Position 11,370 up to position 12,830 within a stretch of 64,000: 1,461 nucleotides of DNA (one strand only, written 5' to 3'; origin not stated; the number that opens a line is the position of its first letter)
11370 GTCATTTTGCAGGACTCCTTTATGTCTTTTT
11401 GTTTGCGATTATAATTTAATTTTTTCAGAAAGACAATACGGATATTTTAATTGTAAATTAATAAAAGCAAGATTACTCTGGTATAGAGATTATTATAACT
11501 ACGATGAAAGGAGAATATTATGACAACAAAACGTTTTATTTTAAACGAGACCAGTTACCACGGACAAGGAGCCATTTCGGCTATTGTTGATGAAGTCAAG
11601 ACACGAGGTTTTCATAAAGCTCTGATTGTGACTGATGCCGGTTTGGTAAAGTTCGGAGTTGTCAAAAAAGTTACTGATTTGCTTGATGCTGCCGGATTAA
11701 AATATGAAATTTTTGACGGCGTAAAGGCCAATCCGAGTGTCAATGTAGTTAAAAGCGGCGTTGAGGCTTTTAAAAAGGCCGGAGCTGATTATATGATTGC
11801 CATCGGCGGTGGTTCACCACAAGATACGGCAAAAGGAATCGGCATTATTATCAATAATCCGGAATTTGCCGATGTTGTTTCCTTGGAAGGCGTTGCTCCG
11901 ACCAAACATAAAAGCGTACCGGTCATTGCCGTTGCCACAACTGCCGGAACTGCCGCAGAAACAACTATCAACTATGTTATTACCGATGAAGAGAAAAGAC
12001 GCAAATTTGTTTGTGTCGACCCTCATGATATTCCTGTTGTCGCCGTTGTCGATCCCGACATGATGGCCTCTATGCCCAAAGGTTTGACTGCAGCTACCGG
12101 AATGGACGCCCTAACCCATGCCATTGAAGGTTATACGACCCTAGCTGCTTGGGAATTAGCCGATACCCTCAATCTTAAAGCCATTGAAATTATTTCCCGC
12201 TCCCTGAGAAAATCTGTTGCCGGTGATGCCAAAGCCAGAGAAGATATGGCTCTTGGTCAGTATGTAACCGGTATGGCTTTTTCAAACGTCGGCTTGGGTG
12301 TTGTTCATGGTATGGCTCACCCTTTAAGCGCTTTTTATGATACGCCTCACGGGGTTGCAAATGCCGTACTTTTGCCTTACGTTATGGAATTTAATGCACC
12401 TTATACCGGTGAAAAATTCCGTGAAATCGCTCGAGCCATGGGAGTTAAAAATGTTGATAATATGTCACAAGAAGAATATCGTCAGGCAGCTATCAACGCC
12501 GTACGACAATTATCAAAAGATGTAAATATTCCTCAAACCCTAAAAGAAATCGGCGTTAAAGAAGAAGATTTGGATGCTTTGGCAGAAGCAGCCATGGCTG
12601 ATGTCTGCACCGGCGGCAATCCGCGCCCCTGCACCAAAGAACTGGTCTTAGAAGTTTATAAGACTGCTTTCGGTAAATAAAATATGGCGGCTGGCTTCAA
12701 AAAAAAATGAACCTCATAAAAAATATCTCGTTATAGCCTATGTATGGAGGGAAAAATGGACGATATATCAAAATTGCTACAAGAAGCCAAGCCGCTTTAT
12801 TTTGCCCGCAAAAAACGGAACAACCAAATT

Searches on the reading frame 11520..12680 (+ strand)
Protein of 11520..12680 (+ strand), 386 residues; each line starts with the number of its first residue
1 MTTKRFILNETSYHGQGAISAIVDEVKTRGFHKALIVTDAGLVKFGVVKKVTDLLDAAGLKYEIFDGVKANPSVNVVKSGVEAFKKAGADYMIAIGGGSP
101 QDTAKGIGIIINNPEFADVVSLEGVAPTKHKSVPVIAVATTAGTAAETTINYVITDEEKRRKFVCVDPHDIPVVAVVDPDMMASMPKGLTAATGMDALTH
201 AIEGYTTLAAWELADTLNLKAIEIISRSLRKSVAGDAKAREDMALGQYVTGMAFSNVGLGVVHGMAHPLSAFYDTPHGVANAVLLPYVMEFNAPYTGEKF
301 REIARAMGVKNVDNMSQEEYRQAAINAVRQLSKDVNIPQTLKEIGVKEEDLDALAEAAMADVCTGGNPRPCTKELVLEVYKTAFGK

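Call 52: search_protein_families(library=pfam, proteins=[window:11520-12680:+], max_evalue=0.00001)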
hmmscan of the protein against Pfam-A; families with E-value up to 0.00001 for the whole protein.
window:11520-12680:+ (386 aa): 3 families
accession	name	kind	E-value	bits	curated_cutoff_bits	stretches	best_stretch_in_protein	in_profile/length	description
PF25137.1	ADH_Fe_C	-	6.2e-70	235.3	27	1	190-384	1-194/194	Fe-containing alcohol dehydrogenase family, C-terminal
PF00465.25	Fe-ADH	-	5.8e-47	159.9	31.3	1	12-179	4-168/168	Iron-containing alcohol dehydrogenase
PF13685.12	Fe-ADH_2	-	4.9e-12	46.5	28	1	15-109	3-95/149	Iron-containing alcohol dehydrogenase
